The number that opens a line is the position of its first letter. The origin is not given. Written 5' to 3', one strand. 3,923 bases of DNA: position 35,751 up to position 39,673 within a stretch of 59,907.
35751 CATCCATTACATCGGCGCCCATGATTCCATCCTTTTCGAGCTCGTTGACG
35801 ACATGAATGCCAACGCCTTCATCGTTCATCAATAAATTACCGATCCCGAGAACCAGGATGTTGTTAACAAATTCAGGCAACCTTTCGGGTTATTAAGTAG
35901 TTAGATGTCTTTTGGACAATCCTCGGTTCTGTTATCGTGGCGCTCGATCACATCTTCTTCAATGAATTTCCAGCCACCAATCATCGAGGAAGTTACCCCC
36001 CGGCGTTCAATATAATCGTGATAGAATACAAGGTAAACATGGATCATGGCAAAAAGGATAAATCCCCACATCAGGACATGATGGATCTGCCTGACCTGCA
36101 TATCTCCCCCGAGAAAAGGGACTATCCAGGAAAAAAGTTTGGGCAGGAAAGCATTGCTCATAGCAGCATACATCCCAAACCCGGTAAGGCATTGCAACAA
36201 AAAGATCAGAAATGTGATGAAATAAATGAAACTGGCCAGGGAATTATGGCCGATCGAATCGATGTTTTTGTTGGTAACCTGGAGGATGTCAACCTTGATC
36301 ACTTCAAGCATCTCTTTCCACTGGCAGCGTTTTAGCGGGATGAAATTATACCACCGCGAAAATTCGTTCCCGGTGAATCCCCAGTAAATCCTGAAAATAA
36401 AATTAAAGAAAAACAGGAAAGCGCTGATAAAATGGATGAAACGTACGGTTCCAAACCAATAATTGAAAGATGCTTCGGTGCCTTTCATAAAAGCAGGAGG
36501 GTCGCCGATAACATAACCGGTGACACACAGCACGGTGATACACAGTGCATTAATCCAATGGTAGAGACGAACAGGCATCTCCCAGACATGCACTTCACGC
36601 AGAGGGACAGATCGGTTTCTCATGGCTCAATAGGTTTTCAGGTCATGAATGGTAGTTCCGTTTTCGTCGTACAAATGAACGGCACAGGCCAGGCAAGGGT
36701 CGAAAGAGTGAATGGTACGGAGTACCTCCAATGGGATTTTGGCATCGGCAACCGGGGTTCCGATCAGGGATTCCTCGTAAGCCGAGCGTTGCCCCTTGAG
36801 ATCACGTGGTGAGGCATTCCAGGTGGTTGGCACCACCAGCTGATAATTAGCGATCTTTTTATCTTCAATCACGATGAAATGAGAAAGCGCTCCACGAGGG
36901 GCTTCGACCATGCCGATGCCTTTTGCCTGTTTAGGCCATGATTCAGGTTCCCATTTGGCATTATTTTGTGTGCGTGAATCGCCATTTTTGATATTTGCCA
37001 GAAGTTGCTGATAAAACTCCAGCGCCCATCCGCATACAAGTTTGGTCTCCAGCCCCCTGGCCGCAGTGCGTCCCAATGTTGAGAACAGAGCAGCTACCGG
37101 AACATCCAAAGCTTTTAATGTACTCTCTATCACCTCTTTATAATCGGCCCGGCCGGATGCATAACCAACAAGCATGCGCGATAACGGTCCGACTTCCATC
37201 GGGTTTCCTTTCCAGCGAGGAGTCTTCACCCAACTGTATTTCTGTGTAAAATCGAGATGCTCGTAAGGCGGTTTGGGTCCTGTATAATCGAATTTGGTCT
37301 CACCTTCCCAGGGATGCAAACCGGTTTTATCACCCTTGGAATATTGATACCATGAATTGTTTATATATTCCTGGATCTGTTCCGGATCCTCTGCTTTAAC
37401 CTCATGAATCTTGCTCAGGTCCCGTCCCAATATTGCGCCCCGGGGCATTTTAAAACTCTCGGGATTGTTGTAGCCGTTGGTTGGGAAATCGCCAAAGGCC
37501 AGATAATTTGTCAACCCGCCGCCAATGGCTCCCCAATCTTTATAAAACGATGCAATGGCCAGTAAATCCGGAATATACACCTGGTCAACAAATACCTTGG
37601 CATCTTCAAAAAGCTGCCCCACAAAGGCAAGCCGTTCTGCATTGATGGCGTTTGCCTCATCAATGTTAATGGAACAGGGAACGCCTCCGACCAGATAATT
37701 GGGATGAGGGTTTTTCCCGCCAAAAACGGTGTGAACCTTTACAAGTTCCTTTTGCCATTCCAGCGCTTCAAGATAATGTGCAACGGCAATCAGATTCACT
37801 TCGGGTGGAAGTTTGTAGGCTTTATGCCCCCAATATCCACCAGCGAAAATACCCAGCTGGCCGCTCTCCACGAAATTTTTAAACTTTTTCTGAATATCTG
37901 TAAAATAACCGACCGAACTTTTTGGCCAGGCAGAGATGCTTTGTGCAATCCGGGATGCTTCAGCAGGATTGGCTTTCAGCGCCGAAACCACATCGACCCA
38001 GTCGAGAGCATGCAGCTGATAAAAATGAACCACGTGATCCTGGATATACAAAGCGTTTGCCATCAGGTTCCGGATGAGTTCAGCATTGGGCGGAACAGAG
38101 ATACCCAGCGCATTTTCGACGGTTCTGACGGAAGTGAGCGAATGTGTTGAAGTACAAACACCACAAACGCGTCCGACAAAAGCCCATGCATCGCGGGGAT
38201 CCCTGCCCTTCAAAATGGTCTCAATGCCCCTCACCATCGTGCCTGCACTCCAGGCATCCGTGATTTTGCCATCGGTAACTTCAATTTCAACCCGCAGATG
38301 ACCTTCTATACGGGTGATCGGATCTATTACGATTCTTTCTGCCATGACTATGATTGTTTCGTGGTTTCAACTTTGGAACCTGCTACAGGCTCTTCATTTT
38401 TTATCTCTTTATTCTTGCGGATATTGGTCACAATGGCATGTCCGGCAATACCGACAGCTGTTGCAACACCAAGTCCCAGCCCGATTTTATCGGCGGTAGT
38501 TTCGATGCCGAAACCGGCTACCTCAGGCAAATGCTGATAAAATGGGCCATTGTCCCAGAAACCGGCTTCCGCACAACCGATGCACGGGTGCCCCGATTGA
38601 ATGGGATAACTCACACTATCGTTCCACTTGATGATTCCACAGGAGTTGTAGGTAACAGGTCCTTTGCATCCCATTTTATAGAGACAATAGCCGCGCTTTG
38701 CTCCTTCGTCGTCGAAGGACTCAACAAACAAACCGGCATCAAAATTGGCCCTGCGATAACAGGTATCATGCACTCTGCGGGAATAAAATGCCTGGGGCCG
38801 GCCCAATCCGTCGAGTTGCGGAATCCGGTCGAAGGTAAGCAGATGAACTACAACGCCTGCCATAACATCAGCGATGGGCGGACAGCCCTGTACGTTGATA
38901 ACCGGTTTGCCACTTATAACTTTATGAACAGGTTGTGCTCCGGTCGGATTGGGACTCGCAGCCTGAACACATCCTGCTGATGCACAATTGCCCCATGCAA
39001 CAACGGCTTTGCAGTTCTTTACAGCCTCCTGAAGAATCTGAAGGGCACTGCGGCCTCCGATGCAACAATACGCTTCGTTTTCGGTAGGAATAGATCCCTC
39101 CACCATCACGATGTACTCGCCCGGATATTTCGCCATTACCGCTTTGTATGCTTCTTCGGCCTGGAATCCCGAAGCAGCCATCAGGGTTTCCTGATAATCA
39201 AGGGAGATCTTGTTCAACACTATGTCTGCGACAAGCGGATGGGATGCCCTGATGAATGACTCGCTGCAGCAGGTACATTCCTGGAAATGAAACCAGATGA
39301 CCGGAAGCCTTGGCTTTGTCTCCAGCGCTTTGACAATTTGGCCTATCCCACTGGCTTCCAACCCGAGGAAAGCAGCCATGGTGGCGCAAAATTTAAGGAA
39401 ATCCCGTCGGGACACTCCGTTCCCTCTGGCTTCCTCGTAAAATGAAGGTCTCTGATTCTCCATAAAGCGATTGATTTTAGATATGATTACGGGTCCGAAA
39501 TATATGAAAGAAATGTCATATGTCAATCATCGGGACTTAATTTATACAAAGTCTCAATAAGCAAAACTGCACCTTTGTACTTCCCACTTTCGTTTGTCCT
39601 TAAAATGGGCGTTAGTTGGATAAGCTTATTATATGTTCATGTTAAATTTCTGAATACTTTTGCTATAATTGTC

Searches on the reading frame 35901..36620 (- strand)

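Call 57: search_protein_families(library=pfam, proteins=[window:35901-36620:-], max_evalue=0.00001)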
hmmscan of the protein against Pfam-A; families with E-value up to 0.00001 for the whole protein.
window:35901-36620:- (239 aa): 2 families
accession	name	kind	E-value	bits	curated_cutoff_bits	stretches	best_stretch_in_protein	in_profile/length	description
PF01292.26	Ni_hydr_CYTB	-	4e-32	111.9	30.1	1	12-216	1-179/179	Prokaryotic cytochrome b561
PF14358.11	DUF4405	-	4.7e-08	33.9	26.7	1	131-197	1-64/66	Domain of unknown function (DUF4405)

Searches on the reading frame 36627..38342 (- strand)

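Call 57: search_protein_families(library=pfam, proteins=[window:36627-38342:-], max_evalue=0.00001)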
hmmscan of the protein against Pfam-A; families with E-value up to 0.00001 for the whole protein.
window:36627-38342:- (571 aa): 1 family
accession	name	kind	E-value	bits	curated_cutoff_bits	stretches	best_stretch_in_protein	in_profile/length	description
PF00374.24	NiFeSe_Hases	-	1.5e-234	780.1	25.8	1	38-556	1-508/508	Nickel-dependent hydrogenase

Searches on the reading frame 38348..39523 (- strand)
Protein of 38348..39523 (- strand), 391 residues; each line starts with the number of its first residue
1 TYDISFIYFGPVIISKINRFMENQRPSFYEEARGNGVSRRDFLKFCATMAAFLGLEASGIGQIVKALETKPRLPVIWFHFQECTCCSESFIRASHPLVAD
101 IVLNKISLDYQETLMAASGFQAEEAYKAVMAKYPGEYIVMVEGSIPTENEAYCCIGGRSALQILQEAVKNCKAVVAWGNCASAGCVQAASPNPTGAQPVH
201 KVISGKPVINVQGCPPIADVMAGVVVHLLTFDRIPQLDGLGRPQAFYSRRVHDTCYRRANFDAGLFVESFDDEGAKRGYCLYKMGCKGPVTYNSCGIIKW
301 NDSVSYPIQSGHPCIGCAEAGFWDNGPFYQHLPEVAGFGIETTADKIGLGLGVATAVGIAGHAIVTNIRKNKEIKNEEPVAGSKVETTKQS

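Call 57: search_protein_families(library=pfam, proteins=[window:38348-39523:-], max_evalue=0.00001)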
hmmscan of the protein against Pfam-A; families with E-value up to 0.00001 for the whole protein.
window:38348-39523:- (391 aa): 2 families
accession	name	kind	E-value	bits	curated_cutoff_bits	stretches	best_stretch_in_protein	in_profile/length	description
PF14720.11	NiFe_hyd_SSU_C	-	2.3e-31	108.4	27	1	247-328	1-79/80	NiFe/NiFeSe hydrogenase small subunit C-terminal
PF01058.29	Oxidored_q6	-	1.7e-27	96.1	27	1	83-228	1-128/128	NADH ubiquinone oxidoreductase, 20 Kd subunit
